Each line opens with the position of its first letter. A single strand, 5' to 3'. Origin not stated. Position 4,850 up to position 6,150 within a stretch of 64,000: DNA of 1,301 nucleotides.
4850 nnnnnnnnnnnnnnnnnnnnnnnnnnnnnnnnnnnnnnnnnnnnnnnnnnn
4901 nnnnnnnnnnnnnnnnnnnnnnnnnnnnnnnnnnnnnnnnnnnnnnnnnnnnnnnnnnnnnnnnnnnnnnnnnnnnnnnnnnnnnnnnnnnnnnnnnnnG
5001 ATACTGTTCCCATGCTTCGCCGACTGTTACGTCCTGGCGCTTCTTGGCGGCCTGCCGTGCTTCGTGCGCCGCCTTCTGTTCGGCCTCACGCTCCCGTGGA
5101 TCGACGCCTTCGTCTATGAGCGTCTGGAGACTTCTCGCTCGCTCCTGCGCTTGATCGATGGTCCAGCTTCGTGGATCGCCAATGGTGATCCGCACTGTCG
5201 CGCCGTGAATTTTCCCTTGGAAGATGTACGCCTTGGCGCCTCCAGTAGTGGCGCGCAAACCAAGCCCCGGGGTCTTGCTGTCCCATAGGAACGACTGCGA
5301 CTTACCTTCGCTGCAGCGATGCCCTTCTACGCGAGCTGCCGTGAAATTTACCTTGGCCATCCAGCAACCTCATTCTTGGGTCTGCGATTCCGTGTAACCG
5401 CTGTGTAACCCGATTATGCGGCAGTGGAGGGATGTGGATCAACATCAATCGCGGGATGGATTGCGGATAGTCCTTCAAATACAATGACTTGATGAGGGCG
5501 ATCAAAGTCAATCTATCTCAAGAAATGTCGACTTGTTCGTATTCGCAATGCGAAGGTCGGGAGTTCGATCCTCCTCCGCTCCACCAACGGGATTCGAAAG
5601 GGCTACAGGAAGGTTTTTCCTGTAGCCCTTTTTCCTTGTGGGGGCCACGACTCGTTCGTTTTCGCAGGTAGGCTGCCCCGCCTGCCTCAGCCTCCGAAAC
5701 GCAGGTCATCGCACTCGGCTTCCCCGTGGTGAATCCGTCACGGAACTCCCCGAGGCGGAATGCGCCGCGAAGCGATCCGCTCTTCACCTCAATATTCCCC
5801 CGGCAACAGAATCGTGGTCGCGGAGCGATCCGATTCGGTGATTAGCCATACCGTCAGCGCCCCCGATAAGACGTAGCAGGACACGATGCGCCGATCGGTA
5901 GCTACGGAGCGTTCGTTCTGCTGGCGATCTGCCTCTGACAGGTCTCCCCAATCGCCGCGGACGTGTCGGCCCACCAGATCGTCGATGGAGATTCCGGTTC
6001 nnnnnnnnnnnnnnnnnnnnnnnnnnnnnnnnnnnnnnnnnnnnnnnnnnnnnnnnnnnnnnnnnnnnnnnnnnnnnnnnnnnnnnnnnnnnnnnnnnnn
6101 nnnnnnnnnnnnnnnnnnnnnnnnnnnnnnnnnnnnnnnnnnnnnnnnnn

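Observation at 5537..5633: tRNA 3' fragment (anticodon stem to CCA) immediately followed by a perfect terminator: att remnant / island boundary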

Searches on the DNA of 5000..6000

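Call 4: search_rna_families(source=window, start=5000, end=6000, threshold=evalue, max_evalue=10, show_alignments=5)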
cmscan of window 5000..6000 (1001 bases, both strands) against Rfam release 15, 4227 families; matches with E-value up to 10: 5.
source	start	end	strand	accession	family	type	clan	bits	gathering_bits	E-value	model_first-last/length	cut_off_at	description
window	5586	5638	-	RF00622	CPEB3_ribozyme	Gene; ribozyme;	-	18.3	35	0.065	1-78/78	no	Mammalian CPEB3 ribozyme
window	5602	5656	+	RF01056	Magnesium-II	Cis-reg; riboswitch;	-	17.2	40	1.2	1-115/115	no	Magnesium riboswitch aptamer (Magnesium responsive RNA element)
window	5539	5636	+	RF01409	STnc250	Gene; sRNA;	-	15.8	42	3.3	1-94/94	no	STnc250 Hfq binding RNA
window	5453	5586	+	RF00023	tmRNA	Gene;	CL00001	13.6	47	0.0035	1-374/374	no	transfer-messenger RNA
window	5553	5612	+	RF02133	HOXB13-AS1_2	Gene; lncRNA;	-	13.4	40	2.6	1-81/81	no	HOXB13 antisense RNA 1 conserved region 2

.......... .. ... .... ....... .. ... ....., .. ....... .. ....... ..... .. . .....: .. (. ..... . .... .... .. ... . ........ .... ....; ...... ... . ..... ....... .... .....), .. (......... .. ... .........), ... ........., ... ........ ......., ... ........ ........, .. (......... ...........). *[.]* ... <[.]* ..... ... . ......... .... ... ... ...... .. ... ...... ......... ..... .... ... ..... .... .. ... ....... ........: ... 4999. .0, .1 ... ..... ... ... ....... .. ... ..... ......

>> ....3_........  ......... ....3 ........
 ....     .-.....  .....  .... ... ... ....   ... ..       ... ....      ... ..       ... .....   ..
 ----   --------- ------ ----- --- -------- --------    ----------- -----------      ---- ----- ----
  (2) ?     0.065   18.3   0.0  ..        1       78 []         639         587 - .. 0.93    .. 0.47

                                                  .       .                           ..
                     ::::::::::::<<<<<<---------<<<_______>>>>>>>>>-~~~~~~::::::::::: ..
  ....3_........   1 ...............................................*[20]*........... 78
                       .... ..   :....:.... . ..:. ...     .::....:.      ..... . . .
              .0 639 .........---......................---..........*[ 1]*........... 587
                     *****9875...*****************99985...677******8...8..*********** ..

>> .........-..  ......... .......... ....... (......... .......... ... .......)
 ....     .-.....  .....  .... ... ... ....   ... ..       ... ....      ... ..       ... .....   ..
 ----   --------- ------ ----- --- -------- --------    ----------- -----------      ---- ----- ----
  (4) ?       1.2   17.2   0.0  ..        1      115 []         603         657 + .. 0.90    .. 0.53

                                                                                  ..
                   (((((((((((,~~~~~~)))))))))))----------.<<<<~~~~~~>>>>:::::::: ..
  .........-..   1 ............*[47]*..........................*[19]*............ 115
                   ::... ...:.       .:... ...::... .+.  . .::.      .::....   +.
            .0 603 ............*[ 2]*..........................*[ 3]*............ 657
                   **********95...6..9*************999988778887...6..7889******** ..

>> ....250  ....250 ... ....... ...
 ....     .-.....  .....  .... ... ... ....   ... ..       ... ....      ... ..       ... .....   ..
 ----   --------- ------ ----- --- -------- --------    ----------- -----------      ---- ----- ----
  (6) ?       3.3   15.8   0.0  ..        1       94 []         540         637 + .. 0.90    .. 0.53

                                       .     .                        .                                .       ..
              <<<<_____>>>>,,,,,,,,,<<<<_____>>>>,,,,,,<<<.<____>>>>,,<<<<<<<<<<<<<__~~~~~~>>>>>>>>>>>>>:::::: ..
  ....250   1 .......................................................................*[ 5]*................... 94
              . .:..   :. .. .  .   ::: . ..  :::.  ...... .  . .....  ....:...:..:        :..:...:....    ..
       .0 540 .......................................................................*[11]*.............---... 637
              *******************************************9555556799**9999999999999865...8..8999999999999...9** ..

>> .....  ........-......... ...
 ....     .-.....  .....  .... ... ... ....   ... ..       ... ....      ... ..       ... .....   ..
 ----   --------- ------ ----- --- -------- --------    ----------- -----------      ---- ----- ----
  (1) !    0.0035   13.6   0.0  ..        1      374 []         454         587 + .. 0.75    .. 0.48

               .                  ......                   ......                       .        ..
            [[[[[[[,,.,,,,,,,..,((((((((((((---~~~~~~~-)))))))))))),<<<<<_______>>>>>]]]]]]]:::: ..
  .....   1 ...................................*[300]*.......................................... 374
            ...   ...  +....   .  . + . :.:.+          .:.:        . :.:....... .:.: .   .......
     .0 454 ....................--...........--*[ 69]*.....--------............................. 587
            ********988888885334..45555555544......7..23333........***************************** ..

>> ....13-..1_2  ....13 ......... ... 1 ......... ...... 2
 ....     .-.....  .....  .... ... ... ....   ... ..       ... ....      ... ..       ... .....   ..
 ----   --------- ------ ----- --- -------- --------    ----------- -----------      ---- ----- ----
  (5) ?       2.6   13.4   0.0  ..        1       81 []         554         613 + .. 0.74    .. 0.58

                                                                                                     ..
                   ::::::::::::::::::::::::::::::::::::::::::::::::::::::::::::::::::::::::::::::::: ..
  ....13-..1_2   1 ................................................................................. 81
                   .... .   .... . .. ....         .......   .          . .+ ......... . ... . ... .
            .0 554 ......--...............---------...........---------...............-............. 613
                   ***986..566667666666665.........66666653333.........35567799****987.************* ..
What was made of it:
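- On tmRNA (ssrA): 13.6 bits against a gathering score of 47, and only the T-arm and acceptor align (call 4).
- Checked: The only clan hit is a 13.6-bit tmRNA match (gathering score 47) that covers just the T-arm and acceptor (call 4).
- There is a weak tmRNA-clan match at 5453-5586 (13.6 bits, E = 0.0035) (call 4).
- Tried and rejected: Considered and rejected, because it rests on a weak 13.6-bit hit (call 4).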
